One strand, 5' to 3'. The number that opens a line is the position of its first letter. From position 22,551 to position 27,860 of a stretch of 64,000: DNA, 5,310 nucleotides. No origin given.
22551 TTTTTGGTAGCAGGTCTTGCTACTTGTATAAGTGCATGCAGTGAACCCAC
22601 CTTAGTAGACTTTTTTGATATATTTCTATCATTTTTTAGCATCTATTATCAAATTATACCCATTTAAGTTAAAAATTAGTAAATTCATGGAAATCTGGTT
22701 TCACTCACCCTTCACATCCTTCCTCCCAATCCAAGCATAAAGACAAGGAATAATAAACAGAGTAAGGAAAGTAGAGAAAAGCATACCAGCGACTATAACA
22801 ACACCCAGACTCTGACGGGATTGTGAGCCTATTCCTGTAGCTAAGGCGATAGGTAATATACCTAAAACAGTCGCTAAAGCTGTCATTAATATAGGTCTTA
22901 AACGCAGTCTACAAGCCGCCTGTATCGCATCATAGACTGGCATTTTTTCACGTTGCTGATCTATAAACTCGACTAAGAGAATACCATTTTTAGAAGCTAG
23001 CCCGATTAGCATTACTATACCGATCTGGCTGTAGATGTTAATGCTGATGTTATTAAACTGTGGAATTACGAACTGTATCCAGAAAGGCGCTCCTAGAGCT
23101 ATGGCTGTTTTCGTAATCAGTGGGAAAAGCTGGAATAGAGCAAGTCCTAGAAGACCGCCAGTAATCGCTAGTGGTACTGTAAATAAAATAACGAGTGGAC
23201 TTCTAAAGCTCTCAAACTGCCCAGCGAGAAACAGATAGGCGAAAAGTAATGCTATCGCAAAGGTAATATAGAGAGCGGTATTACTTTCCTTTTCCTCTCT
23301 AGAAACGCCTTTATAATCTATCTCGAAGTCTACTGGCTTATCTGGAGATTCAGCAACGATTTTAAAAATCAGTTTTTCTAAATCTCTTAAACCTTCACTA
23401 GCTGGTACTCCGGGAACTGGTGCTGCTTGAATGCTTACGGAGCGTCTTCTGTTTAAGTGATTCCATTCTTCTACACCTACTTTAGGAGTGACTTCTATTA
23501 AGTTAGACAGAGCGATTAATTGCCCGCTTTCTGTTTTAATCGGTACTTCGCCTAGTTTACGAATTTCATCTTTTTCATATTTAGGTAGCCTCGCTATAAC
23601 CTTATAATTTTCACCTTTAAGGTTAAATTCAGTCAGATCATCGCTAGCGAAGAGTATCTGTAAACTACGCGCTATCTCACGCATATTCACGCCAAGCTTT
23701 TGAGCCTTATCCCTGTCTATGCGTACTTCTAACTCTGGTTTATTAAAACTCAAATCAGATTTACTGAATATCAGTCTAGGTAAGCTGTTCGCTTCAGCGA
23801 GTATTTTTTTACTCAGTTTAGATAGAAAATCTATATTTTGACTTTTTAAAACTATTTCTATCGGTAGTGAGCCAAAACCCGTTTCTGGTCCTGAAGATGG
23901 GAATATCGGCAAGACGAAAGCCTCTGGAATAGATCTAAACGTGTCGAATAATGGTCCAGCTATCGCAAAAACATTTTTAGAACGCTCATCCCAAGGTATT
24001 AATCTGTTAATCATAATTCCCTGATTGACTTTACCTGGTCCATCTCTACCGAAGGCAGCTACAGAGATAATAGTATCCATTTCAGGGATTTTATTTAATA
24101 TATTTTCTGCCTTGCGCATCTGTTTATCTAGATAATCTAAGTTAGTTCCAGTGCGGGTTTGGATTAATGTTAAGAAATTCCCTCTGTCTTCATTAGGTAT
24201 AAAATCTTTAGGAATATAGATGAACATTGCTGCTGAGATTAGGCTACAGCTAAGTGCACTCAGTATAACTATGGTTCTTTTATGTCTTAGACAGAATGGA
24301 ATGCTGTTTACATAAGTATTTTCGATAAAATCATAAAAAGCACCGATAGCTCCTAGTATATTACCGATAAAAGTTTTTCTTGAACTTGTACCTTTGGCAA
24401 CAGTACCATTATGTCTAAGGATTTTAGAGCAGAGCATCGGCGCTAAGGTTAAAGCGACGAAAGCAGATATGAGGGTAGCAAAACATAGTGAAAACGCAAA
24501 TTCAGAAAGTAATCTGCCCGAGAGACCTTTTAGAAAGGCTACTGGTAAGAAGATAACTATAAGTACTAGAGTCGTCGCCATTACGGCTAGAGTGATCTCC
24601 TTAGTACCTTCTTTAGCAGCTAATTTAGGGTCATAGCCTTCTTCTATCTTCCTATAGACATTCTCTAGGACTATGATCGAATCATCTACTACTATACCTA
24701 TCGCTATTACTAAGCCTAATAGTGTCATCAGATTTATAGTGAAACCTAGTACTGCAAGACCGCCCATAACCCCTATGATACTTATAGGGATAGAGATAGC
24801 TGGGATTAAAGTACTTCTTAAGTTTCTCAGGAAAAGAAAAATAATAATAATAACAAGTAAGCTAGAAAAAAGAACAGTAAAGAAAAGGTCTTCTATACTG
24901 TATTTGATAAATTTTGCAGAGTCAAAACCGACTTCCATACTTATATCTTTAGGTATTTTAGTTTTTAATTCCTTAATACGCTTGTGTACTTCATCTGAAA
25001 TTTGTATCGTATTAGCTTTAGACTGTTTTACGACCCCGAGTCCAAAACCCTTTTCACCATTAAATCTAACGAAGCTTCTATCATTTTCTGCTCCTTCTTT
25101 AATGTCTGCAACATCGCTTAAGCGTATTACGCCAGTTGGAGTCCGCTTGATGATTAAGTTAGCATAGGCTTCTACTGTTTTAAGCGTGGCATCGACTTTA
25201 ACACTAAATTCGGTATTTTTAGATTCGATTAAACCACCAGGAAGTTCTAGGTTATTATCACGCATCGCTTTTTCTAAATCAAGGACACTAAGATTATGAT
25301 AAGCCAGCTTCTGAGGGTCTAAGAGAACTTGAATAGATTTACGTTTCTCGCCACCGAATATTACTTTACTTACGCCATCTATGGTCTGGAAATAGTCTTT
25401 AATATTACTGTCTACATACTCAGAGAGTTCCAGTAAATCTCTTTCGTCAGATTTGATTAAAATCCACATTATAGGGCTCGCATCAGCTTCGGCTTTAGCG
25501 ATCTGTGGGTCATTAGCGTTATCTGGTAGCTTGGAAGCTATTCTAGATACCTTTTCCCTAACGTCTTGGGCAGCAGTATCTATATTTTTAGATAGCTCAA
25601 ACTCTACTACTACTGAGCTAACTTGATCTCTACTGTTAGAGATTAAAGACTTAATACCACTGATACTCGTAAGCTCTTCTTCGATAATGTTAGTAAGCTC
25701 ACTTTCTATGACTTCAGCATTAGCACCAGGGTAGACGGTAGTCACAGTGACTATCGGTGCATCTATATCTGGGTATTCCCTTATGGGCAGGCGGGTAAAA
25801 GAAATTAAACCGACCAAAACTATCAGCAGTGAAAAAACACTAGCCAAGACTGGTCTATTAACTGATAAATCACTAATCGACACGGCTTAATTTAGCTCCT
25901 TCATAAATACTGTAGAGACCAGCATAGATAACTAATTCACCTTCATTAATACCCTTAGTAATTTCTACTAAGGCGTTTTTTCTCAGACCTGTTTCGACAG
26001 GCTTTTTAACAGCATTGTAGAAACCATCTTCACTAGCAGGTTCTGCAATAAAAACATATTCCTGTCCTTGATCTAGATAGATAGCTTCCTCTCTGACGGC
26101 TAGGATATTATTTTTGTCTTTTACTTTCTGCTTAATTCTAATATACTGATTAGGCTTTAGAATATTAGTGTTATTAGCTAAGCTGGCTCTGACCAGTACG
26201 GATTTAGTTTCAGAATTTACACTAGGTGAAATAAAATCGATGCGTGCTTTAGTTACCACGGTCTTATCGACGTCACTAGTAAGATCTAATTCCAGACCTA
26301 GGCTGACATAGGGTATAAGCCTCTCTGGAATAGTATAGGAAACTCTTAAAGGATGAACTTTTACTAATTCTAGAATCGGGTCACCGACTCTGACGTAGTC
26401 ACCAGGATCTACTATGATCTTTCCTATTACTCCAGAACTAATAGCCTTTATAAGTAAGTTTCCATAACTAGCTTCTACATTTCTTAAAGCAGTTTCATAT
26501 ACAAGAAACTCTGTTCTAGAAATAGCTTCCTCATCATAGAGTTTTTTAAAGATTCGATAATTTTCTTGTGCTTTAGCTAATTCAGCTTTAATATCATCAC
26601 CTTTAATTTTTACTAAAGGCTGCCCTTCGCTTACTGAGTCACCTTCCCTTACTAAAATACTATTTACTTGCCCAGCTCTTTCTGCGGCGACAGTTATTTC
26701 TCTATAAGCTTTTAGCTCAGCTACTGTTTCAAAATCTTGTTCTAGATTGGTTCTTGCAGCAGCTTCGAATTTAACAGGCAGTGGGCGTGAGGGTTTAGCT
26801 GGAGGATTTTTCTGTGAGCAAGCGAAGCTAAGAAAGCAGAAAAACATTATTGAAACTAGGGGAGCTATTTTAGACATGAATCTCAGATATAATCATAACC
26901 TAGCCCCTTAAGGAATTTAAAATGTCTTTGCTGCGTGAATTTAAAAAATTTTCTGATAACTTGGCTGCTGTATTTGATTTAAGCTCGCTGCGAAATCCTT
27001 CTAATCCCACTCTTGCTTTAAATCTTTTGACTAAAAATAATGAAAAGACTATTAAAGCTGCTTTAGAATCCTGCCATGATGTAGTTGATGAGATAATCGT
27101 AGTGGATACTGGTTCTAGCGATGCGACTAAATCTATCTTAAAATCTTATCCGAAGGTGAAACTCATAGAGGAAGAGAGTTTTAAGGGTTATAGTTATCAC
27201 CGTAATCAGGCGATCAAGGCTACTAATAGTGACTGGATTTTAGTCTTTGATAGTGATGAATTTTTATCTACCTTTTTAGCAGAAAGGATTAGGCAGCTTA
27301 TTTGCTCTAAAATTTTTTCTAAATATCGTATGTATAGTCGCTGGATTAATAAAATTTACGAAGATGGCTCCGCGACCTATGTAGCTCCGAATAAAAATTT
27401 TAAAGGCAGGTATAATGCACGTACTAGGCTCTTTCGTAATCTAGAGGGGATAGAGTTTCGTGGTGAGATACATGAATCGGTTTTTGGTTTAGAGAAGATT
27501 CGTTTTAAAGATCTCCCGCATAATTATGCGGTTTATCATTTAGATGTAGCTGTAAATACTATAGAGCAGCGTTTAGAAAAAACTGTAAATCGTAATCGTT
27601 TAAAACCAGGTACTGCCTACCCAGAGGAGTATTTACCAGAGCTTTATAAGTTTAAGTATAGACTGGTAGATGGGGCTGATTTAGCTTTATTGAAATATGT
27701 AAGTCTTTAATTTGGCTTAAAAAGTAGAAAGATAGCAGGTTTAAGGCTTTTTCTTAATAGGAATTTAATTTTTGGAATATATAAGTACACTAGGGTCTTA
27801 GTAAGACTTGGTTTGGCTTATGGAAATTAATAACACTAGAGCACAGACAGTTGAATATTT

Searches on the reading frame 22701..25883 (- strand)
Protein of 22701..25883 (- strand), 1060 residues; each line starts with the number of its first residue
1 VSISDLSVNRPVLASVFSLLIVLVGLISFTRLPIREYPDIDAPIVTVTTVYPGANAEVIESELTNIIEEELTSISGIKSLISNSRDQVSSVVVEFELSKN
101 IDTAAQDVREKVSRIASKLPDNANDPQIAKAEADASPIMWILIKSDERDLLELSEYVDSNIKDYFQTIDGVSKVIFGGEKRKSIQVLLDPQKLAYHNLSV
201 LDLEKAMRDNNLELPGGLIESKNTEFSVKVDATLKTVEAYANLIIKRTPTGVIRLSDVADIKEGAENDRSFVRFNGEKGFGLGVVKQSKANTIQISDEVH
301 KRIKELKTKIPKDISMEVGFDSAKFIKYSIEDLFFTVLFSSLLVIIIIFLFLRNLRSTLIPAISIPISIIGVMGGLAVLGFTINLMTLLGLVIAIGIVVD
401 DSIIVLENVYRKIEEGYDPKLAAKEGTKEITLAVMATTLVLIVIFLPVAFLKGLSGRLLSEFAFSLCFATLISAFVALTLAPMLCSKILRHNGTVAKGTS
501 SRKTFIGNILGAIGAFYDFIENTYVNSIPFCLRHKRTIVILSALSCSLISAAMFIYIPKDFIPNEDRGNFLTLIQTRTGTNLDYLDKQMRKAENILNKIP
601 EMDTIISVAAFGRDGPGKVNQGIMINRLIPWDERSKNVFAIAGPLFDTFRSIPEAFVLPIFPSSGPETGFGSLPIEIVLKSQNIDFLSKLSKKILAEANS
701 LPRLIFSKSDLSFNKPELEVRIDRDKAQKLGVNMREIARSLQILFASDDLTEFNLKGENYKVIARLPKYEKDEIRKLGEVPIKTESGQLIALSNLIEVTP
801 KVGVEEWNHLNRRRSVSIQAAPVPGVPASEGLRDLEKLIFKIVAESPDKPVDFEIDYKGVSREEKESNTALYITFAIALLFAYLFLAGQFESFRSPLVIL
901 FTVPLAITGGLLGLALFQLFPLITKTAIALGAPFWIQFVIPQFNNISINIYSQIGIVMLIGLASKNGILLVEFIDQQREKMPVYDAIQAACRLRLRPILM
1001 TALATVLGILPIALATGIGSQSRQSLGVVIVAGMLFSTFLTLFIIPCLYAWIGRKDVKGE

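Call 91: search_protein_families(library=pfam, proteins=[window:22701-25883:-], max_evalue=0.00001)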
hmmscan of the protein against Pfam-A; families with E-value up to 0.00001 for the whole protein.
window:22701-25883:- (1060 aa): 3 families
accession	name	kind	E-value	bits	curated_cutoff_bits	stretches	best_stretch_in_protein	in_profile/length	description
PF00873.25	ACR_tran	-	3e-280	932.8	28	2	3-918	1-911/1021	AcrB/AcrD/AcrF family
PF02355.23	SecD_SecF_C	-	7.3e-10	39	20.5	1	330-482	30-180/189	Protein export membrane protein SecD/SecF, C-terminal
PF03176.21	MMPL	-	3.1e-07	30.1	20.5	1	313-486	122-300/333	MMPL family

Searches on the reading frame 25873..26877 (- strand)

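Call 91: search_protein_families(library=pfam, proteins=[window:25873-26877:-], max_evalue=0.00001)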
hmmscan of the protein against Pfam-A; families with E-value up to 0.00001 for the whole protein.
window:25873-26877:- (334 aa): 4 families
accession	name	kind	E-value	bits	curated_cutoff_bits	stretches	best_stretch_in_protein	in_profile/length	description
PF16576.10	HlyD_D23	-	1.5e-22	80.3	30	1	59-245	18-213/214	Barrel-sandwich domain of CusB or HlyD membrane-fusion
PF13437.12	HlyD_3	-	5.2e-16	59.7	22.2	1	143-238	2-101/106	HlyD family secretion protein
PF00364.28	Biotin_lipoyl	-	1.6e-10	41.1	22.1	0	60-91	42-73/73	Biotin-requiring enzyme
PF13533.13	Biotin_lipoyl_2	-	4.6e-07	30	29.8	0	62-91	2-31/32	Biotin-lipoyl like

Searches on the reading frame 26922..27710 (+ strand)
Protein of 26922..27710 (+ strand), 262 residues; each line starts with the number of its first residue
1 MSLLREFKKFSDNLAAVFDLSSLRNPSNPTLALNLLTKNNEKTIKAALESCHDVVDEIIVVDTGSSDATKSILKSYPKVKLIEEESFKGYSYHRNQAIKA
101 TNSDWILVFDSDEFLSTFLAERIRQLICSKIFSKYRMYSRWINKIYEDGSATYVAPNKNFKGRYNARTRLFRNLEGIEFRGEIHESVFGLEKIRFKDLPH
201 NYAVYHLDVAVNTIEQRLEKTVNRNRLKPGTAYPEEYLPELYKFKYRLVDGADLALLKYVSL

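Call 91: search_protein_families(library=pfam, proteins=[window:26922-27710:+], max_evalue=0.00001)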
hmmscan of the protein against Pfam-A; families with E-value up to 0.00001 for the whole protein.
window:26922-27710:+ (262 aa): 2 families
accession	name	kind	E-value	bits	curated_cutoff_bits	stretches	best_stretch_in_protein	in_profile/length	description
PF00535.33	Glycos_transf_2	-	2.8e-18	66.9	23.3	1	37-116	6-92/168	Glycosyl transferase family 2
PF13704.12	Glyco_tranf_2_4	-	9.6e-10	39.3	27.5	1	39-119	2-88/98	Glycosyl transferase family 2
